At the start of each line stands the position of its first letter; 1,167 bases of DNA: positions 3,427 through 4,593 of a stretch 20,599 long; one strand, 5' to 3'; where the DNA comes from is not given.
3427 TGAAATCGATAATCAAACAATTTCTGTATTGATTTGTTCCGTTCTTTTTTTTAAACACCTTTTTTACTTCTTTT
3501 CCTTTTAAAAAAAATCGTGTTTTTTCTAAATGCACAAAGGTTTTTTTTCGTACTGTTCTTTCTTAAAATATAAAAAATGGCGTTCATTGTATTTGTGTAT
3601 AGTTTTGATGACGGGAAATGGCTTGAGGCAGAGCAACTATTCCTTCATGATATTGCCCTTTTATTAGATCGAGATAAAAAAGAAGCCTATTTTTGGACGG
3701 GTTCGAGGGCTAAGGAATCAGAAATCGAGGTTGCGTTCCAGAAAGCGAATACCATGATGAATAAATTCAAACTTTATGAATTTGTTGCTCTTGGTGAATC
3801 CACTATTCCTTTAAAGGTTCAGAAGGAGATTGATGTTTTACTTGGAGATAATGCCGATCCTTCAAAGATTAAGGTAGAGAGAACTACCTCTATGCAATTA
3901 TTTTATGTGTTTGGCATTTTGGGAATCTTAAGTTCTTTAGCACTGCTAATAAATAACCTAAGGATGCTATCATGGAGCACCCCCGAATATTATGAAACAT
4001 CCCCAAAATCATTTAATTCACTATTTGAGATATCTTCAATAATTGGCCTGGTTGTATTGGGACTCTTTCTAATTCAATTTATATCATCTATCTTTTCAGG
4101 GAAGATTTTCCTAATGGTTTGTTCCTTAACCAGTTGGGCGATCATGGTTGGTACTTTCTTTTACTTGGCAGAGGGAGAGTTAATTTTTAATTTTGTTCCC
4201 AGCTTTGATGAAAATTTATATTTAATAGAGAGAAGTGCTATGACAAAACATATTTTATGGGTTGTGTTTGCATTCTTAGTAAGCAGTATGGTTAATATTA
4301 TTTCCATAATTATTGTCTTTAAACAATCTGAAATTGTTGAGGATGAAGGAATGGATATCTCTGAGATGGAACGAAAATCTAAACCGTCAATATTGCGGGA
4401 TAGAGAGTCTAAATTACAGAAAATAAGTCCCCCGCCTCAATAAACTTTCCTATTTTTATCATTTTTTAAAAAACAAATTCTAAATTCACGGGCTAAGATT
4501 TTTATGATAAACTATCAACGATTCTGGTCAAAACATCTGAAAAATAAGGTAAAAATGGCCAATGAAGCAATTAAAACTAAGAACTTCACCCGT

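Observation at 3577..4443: Single gelsolin-like domain fused to a four-helix transmembrane domain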

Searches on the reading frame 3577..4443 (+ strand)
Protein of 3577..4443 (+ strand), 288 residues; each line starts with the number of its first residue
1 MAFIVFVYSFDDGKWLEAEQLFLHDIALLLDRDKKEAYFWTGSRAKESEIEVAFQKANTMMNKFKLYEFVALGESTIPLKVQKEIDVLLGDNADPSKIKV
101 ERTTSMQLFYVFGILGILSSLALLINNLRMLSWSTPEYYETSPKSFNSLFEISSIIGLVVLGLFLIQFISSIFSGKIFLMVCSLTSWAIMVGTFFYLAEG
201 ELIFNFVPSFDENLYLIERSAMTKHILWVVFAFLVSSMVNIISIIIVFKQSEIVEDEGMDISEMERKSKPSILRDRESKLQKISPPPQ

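Call 3: search_protein_families(library=pfam, proteins=[window:3577-4443:+], max_evalue=10)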
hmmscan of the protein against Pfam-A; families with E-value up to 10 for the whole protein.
window:3577-4443:+ (288 aa): 0 families

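Call 4: search_solved_structures(query=window:3577-4443:+, max_evalue=10, show_alignments=3)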
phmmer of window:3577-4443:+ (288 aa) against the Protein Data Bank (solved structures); distinct sequences matched with E-value up to 10: 2.
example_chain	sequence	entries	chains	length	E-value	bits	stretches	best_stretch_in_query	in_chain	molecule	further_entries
8j5k_Z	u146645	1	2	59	0.81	12.5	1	114-160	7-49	PsbZ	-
6jlu_Z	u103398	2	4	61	0.85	12.4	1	114-160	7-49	PsbZ | Photosystem II reaction center protein Z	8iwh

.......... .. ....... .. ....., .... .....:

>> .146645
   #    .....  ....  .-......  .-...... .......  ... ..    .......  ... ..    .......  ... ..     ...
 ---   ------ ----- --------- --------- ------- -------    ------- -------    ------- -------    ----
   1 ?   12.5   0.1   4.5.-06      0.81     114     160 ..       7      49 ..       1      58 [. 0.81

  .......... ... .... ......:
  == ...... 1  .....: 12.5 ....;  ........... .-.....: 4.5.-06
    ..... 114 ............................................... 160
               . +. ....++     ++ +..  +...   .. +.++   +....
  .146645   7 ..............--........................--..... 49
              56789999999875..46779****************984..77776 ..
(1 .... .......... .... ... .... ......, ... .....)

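Call 5: find_homologous_proteins(query=window:3577-4443:+, max_evalue=0.001)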
Query window:3577-4443:+ (288 aa): 4 proteins with E <= 0.001 among 4745 candidates.
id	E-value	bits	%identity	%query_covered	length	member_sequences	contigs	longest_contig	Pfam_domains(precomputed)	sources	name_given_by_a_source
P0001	3.3e-168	576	100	94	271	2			-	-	-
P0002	5.7e-88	313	53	97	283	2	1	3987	-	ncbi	-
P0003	5.8e-61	225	43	97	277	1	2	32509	-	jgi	jgi:hypothetical protein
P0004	1.6e-49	187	41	91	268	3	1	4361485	-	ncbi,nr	ncbi:MAG: hypothetical protein K9W44_05135 [Candidatus Lokiarchaeota archaeon]|nr:hypothetical prote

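Call 17: find_encoding_contigs(protein=P0004, flank=8000, max_places=3)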
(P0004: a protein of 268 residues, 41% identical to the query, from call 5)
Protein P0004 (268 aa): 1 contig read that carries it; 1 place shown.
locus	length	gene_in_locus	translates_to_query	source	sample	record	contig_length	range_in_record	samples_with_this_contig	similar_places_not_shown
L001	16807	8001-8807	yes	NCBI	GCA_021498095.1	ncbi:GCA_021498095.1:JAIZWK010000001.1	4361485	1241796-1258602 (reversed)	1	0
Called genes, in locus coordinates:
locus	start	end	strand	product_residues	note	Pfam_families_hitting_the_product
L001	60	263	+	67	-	-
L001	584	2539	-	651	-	PF00324:AA_permease, PF13520:AA_permease_2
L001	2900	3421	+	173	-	-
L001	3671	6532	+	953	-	PF01301:Glyco_hydro_35, PF22369:GLMA_2nd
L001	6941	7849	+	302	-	PF00382:TFIIB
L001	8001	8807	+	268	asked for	-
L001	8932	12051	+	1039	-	PF07669:Eco57I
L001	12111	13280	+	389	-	PF00561:Abhydrolase_1 (weak), PF12146:Hydrolase_4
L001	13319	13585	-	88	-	PF00313:CSD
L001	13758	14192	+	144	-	-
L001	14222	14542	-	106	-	-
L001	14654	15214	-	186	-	PF04079:SMC_ScpB (weak)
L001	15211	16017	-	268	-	-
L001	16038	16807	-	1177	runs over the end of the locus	PF02463:SMC_N, PF13175:AAA_15, PF13304:AAA_21 (weak), PF13476:AAA_23, PF02463:SMC_N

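Call 18: find_encoding_contigs(protein=P0003, flank=8000, max_places=3)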
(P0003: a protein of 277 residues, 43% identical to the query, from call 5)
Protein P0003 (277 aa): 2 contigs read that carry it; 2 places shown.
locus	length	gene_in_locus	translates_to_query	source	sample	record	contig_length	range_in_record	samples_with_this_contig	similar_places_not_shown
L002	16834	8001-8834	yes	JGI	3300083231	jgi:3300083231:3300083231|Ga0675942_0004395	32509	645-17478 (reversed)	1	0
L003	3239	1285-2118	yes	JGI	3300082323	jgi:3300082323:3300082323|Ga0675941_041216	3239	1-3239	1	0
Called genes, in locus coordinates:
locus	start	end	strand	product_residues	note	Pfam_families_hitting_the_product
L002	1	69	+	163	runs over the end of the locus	PF11848:DUF3368, PF20698:PIN-TPR-GreABC (faint)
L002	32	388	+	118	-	PF03683:UPF0175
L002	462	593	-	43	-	-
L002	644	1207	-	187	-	PF02525:Flavodoxin_2, PF03358:FMN_red, PF12724:Flavodoxin_5 (faint)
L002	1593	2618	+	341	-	PF00586:AIRS, PF02769:AIRS_C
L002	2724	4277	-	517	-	PF02127:Peptidase_M18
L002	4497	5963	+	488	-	PF01139:RtcB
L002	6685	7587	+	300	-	PF00382:TFIIB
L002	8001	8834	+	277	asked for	-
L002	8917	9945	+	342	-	PF13513:HEAT_EZ (faint), PF13646:HEAT_2 (faint)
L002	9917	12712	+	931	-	PF02384:N6_Mtase (faint), PF07669:Eco57I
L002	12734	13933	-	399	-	PF13183:Fer4_8, PF02754:CCG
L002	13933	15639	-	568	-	PF01565:FAD_binding_4, PF02913:FAD-oxidase_C (faint)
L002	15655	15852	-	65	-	-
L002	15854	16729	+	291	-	PF00326:Peptidase_S9 (faint), PF12146:Hydrolase_4, PF00561:Abhydrolase_1, PF12697:Abhydrolase_6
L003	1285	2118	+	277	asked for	-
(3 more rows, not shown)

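Call 19: predict_structure(alignment_id=A1)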
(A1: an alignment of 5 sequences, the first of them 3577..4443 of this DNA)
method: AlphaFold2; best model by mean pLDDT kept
length: 288 residues; sequences in the alignment: 5
mean_pLDDT: 72.5   pTM: 0.53
mean pLDDT of the five models: 72.5, 66.8, 66.7, 66.7, 64.9
residues with pLDDT >= 90: 83; 70-90: 94; 50-70: 53; < 50: 58
segments of 3 or more residues with pLDDT < 50: 18-24, 75-77, 86-89, 91-93, 252-288
pLDDT, mean of each block of 10 residues (from residue 1): 52 50 57 73 67 78 70 53 49 54 82 95 94 83 90 94 94 84 94 89 75 83 92 94 83 39 43 43 41
secondary structure, 60 per line:
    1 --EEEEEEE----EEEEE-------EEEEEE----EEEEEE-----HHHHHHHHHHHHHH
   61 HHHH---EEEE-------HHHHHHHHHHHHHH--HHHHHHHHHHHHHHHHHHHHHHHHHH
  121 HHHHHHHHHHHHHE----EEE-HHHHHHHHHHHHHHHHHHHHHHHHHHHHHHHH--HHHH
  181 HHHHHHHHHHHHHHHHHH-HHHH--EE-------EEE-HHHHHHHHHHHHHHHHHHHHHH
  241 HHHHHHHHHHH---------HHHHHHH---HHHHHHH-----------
elements in order: E3-9 E14-18 E26-31 E36-41 H47-64 E68-71 H79-92 H95-133 E139-141 H143-174 H177-198 H200-203 E215-217 H219-251 H261-267 H271-277

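Call 23: fold_search(model_id=the predicted structure, library=pdb)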
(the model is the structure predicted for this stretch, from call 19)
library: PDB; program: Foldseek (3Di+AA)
matches with E <= 10: 476; with E <= 0.001: 0
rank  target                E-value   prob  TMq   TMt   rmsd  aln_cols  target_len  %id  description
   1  7c2f_B                1.9e-03  1.00  0.26  0.75   2.5        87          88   17  Crystal Structure of the Thorarchaeota ProGel/rabbit actin complex (released 2020-08-05)
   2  5a1m                  6.9e-02  1.00  0.22  0.51   4.3        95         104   17  Crystal structure of calcium-bound human adseverin domain A3 (released 2015-09-16)
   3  5faf                  7.2e-02  1.00  0.23  0.51   4.0        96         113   19  N184K pathological variant of gelsolin domain 2 (orthorhombic form) (released 2016-10-05)
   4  9jus_v                8.9e-02  1.00  0.24  0.09   4.2        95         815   19  Structure of villin bound to an actin trimer (released 2025-10-08)
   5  7whf_G                8.9e-02  1.00  0.22  0.27   4.1        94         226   17  Heimdallarchaeota gelsolin (2DGel) bound to rabbit actin (released 2022-09-21)
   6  7whg_G                9.9e-02  1.00  0.22  0.28   3.9        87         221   18  Lokiarchaeota gelsolin (2DGel) bound to two molecules of rabbit actin (released 2022-09-21)
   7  6qw3                  1.1e-01  1.00  0.23  0.53   4.1        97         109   18  Calcium-bound gelsolin domain 2 (released 2019-08-28)
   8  4s10_D                1.2e-01  0.99  0.23  0.52   4.4        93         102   14  Gelsolin nanobody shielding mutant plasma gelsolin from furin proteolysis (released 2015-06-03)
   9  3fg7_A                1.2e-01  0.99  0.20  0.46   4.5        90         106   20  The crystal structure of villin domain 6 (released 2009-07-07)
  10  1h1v_G                1.3e-01  0.98  0.19  0.17   4.6        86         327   19  gelsolin G4-G6/actin complex (released 2003-01-24)
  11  4s10_C                1.4e-01  1.00  0.24  0.57   3.9        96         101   18  Gelsolin nanobody shielding mutant plasma gelsolin from furin proteolysis (released 2015-06-03)
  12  6jeh_A                1.8e-01  0.98  0.21  0.09   4.8        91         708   19  Crystal structure of calcium free human gelsolin amyloid mutant D187Y (released 2019-06-12)
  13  9jw0_A                2.0e-01  0.94  0.22  0.18   5.5       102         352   18  Structure of the N-terminal 3 domains (V1-V3) villin bound to actin (released 2025-10-15)
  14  7whf_C                2.1e-01  0.99  0.22  0.28   4.1        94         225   17  Heimdallarchaeota gelsolin (2DGel) bound to rabbit actin (released 2022-09-21)
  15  7c2g_G                2.6e-01  0.98  0.22  0.30   3.8        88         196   17  Crystal Structure of the Thorarchaeota 2DGel/rabbit actin complex (released 2020-08-05)
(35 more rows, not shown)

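Call 26: find_encoding_contigs(protein=P0002, flank=6000, max_places=2)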
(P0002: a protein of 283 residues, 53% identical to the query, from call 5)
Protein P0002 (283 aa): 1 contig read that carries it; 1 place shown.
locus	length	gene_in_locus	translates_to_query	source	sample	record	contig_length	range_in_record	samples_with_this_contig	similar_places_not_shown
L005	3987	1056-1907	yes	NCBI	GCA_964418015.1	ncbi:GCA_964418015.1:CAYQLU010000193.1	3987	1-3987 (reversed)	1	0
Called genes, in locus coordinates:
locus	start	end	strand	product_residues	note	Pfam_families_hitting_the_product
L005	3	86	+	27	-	?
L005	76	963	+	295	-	PF00382:TFIIB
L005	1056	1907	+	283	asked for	-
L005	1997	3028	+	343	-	PF13646:HEAT_2 (faint), PF13513:HEAT_EZ (faint), PF02985:HEAT (faint)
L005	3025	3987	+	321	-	?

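Call 27: search_protein_representatives(alignment_id=A1)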
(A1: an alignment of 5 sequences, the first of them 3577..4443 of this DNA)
Query: 5 sequences, 283 profile positions. Proteins with E-value up to 0.001 (for the whole library): 90; up to 1e-10: 60; up to 1e-30: 22. The best 90 are listed.
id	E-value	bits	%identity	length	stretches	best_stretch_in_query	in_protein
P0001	1.4e-139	480.4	-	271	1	1-268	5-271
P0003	5.2e-126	435.8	-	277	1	1-281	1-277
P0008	5.1e-84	298.1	-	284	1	1-279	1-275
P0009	5.0e-82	291.5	-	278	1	4-281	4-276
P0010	1.3e-80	286.8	-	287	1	2-281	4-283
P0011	1.9e-78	279.8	-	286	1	1-277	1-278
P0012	1.7e-72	260.3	-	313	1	1-280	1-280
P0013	1.8e-68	247.0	-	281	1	1-281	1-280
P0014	1.7e-66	240.6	-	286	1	2-281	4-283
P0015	2.0e-62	227.2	-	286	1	3-281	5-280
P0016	1.1e-61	224.8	-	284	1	2-281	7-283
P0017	1.9e-61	224.0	-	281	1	3-281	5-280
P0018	2.2e-56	207.4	-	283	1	2-280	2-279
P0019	1.9e-51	191.2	-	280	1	2-255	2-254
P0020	3.0e-51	190.6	-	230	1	61-279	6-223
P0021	5.5e-48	179.8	-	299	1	1-259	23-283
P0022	6.4e-39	150.1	-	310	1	1-249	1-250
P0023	1.0e-37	146.1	-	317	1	1-273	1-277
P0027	3.4e-30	121.5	-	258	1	2-253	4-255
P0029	4.9e-30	120.9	-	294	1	3-248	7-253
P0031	6.7e-28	113.9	-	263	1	2-247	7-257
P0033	5.9e-26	107.5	-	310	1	2-268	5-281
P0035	2.3e-24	102.3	-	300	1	3-270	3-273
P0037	9.3e-24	100.3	-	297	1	3-256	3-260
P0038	1.4e-23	99.7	-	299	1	3-255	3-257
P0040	6.9e-22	94.2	-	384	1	2-247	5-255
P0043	1.0e-20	90.4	-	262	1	2-232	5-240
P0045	1.6e-20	89.7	-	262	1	3-239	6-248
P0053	4.8e-17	78.3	-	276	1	4-223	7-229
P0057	2.3e-16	76.1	-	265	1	2-239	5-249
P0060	1.2e-13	67.2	-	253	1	2-208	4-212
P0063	2.0e-12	63.1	-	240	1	1-201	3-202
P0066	2.6e-08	49.7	-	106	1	2-83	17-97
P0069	8.2e-08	48.0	-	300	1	3-249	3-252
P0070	1.4e-07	47.3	-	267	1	3-233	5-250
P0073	6.0e-07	45.2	-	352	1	3-188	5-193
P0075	3.3e-06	42.7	-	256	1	2-113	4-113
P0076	5.1e-06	42.1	-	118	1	3-80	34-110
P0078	1.0e-05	41.1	-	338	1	4-240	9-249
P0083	3.7e-05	39.3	-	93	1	4-87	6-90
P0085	9.1e-05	38.0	-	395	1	2-200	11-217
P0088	3.2e-04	36.2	-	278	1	4-121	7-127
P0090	5.5e-04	35.5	-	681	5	26-84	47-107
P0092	7.4e-04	35.0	-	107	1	3-65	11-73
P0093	9.6e-04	34.7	-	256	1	2-204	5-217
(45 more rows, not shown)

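Call 41: find_related_loci(query=A4, collection=genome_contigs, flank=6000)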
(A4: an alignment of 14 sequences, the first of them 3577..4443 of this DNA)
Query A4 (288 aa) in genome_contigs; peptide patterns used: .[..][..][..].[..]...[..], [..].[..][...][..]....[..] (x = any residue, [..] = any of these).
77 stretches matched a pattern; 8 encode a relative of the query (tblastn E <= 1e-3); 8 distinct loci.
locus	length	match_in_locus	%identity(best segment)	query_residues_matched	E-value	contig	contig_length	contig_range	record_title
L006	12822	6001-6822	36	4-276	7e-54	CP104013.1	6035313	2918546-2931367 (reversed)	Candidatus Lokiarchaeum ossiferum isolate Loki-B35 chromosome, complete genome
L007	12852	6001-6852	38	5-285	3e-53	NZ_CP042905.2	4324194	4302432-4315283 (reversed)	Promethearchaeum syntrophicum strain MK-D1 chromosome, complete genome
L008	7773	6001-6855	38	5-286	2e-53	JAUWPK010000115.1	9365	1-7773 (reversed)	MAG: Promethearchaeum sp. isolate CSMAG_2474 CSMAG_2474_k141_1317655_length_9365_cov_7.0000, whole genome shotgun sequen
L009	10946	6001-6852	37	5-286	4e-51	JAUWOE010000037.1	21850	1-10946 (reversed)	MAG: Promethearchaeum sp. isolate CSMAG_2442 CSMAG_2442_k141_1163863_length_21850_cov_8.0000, whole genome shotgun seque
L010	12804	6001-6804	41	4-276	3e-50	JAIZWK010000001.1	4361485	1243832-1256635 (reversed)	MAG: Candidatus Harpocratesius repetitus isolate FW102 FWG169_LokiFW102v12_contig001_4361485bp, whole genome shotgun seq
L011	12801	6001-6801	40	5-276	2e-57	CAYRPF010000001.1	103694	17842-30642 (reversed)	MAG TPA_asm: uncultured archaeon isolate binchicken_co256_1 genome assembly, contig: NODE_101_length_103694_cov_7.500680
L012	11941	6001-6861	35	3-286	2e-44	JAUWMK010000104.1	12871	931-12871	MAG: Promethearchaeum sp. isolate CSMAG_2396 CSMAG_2396_k141_1250291_length_12871_cov_6.9896, whole genome shotgun seque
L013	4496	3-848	30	5-288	2e-39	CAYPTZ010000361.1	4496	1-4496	MAG TPA_asm: uncultured archaeon isolate binchicken_co116_149 genome assembly, contig: NODE_25052_length_4496_cov_4.3496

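Call 43: search_protein_families(library=pfam, alignment_id=A3, max_evalue=1)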
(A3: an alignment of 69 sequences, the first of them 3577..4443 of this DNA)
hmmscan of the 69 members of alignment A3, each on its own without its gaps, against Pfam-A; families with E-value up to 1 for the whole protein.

A. member 1, window:3577-4443:+ (288 aa): 0 families

B. families by the number of members that match (of 69 scanned): 70 families (the first 25 are shown)
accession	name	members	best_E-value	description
PF00626.27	Gelsolin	21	0.00037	Gelsolin repeat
PF20990.2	DUF2207_C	5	9.7e-05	Predicted membrane protein (DUF2207) C-terminal domain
PF25466.1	MPK1_gelsolin_C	3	0.018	MPK1 gelsolin domain C-terminal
PF20237.3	DUF6594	3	0.13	Family of unknown function (DUF6594)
PF12420.13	DUF3671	2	0.0088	Fam-L, Fam-M like protein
PF22954.2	DUF7027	2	0.018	Domain of unknown function (DUF7027)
PF25480.1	DUF7904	2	0.039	Domain of unknown function (DUF7904)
PF23818.1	Phage_tail_terminator_7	2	0.042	Bacteriophage Tail Tube Terminator Protein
PF19529.4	DUF6057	2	0.1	Family of unknown function (DUF6057)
PF11166.13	DUF2951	2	0.32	Protein of unknown function (DUF2951)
PF02095.21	Extensin_1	1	4.8e-05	Extensin-like protein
PF06011.17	TRP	1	0.0011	Transient receptor potential (TRP) ion channel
PF16927.11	HisKA_7TM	1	0.0011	N-terminal 7TM region of histidine kinase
PF25592.1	DUF7937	1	0.002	Domain of unknown function (DUF7937)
PF03631.20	Virul_fac_BrkB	1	0.0024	Virulence factor BrkB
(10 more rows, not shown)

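Call 49: search_protein_families(library=pfam, proteins=[L006:5024-5926:+, L006:6004-6855:+, L006:6845-9847:+, L006:9807-10913:+, L007:5026-5925:+, L007:6001-6861:+, L007:6845-9343:+, L007:9380-10456:+], max_evalue=0.001)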
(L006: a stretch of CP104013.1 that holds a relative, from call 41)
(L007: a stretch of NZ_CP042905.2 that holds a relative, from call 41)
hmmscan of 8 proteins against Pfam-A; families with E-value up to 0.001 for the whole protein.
L006:5024-5926:+ (300 aa): 3 families
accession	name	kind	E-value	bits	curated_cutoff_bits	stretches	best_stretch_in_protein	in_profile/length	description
PF00382.24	TFIIB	-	8.5e-33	112.7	23.6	2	212-297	6-90/92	Transcription factor TFIIB repeat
PF08271.17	Zn_Ribbon_TF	-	0.00055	19.9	29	1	17-45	6-35/43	TFIIB zinc-binding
PF01857.25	RB_B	-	0.0007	20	26.9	0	118-180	15-79/144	Retinoblastoma-associated protein B domain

L006:6004-6855:+ (283 aa): 0 families

L006:6845-9847:+ (1000 aa): 3 families
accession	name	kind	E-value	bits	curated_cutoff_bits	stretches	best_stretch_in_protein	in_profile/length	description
PF07669.17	Eco57I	-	9.5e-24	84.8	25.3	1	349-672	1-168/171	Eco57I restriction-modification methylase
PF02384.22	N6_Mtase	-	4.5e-08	33.2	20.4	0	183-217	5-42/311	N-6 DNA Methylase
PF20473.4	MmeI_Mtase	-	2.3e-06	27.4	27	1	260-371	6-85/259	MmeI, DNA-methyltransferase domain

L006:9807-10913:+ (368 aa): 4 families
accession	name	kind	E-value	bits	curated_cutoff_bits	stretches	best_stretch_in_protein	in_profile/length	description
PF12146.15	Hydrolase_4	-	2.6e-11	43.7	27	1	135-250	4-117/239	Serine aminopeptidase, S33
PF00561.26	Abhydrolase_1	-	1.4e-10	41.7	25.8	1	136-220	1-81/245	alpha/beta hydrolase fold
PF12697.13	Abhydrolase_6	-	9e-07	30.2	26.3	1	138-266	1-110/217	Alpha/beta hydrolase family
PF05448.18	AXE1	-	0.00039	19.7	21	1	125-215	73-161/321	Acetyl xylan esterase (AXE1)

L007:5026-5925:+ (299 aa): 1 family
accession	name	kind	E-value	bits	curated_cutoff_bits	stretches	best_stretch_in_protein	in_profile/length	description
PF00382.24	TFIIB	-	3.9e-34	117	23.6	2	213-295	8-89/92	Transcription factor TFIIB repeat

L007:6001-6861:+ (286 aa): 0 families

L007:6845-9343:+ (832 aa): 3 families
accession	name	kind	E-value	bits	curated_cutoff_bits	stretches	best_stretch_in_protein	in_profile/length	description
PF07669.17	Eco57I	-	6.2e-27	95.2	25.3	1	338-514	3-169/171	Eco57I restriction-modification methylase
PF02384.22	N6_Mtase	-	2.3e-08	34.2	20.4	0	263-537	46-236/311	N-6 DNA Methylase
PF20473.4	MmeI_Mtase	-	1.6e-07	31.3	27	1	253-500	9-217/259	MmeI, DNA-methyltransferase domain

L007:9380-10456:+ (358 aa): 3 families
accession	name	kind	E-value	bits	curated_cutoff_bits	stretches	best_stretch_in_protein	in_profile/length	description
PF12146.15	Hydrolase_4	-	3.7e-16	59.6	27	1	126-251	5-130/239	Serine aminopeptidase, S33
PF00561.26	Abhydrolase_1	-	1e-10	42.1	25.8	1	126-230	1-102/245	alpha/beta hydrolase fold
PF12697.13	Abhydrolase_6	-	1.6e-07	32.7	26.3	1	128-344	1-208/217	Alpha/beta hydrolase family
